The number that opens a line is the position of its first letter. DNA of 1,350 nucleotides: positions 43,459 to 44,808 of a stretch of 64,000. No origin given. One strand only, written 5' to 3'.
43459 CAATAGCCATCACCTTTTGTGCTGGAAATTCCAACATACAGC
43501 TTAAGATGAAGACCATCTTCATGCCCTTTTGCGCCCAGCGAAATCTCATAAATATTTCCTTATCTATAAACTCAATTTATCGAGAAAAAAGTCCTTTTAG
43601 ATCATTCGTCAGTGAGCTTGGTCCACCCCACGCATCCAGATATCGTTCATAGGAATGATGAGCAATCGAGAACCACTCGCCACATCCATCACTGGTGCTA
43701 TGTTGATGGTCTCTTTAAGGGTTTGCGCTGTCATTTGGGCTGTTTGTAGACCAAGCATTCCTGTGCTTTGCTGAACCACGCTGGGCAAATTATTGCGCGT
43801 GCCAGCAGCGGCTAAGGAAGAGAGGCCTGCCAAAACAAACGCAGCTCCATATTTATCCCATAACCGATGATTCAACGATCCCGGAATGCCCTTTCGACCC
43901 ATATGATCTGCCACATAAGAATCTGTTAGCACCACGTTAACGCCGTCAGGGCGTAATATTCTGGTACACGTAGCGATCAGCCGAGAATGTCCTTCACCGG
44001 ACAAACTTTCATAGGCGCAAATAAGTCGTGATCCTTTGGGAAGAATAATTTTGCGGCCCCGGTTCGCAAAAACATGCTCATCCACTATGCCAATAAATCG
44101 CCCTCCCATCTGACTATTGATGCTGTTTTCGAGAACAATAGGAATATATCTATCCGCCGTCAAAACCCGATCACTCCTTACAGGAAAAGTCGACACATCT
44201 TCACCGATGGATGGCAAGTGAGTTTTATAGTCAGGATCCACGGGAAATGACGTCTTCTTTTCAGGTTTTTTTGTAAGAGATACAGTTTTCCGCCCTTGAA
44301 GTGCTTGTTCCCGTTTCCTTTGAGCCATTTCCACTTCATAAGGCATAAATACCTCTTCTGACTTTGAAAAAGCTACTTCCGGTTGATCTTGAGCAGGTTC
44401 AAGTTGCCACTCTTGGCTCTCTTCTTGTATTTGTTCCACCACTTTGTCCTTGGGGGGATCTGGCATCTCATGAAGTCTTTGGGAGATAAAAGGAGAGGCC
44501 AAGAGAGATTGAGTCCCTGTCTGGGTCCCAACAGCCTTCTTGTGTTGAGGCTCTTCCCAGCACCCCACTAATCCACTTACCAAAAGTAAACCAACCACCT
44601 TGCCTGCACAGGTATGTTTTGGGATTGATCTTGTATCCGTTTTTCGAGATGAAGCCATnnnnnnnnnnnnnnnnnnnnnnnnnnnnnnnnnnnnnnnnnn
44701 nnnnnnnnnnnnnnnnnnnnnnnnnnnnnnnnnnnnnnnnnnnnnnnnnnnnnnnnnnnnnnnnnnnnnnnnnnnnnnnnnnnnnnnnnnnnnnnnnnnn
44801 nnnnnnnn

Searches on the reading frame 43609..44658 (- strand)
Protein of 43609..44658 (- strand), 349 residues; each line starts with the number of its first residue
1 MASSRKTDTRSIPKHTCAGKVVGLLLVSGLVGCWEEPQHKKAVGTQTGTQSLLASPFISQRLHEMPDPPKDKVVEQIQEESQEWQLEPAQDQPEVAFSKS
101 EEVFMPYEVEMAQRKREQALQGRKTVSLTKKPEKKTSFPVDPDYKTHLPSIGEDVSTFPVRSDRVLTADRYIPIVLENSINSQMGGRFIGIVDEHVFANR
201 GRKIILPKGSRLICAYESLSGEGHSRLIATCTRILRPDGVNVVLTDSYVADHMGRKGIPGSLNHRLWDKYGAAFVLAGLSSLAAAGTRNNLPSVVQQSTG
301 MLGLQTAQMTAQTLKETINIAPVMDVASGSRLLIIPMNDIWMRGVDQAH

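Call 8: search_protein_families(library=pfam, proteins=[window:43609-44658:-], max_evalue=0.01)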
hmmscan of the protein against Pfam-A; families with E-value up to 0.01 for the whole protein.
window:43609-44658:- (349 aa): 1 family
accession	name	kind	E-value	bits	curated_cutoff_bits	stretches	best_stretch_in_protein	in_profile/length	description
PF03743.19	TrbI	-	2.5e-37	129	35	1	165-341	1-187/188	Bacterial conjugation TrbI-like protein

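Call 55: search_protein_families(library=ncbifam, proteins=[window:43609-44658:-], max_evalue=0.01)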
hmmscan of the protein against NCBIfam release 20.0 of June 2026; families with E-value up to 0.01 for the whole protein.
window:43609-44658:- (349 aa): 5 families
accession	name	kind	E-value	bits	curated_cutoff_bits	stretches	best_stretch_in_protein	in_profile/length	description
NF038092.1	T4SS_ComB10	equivalog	3.2e-37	128.1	300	1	154-342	12-211/225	DNA type IV secretion system protein ComB10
NF038091.1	T4SS_VirB10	equivalog_domain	3e-31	108.5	220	1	163-345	8-194/197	type IV secretion system protein VirB10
NF041422.1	VirB10_subf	subfamily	6e-16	59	400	1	74-340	122-393/404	VirB10/TraB/TrbI family type IV secretion system protein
NF010429.0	PRK13855.1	equivalog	7.2e-14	51.8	374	1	21-347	35-362/377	type IV secretion system protein VirB10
NF010405.0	PRK13831.1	subfamily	9e-10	38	386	1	169-337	248-422/433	IncP-type conjugal transfer protein TrbI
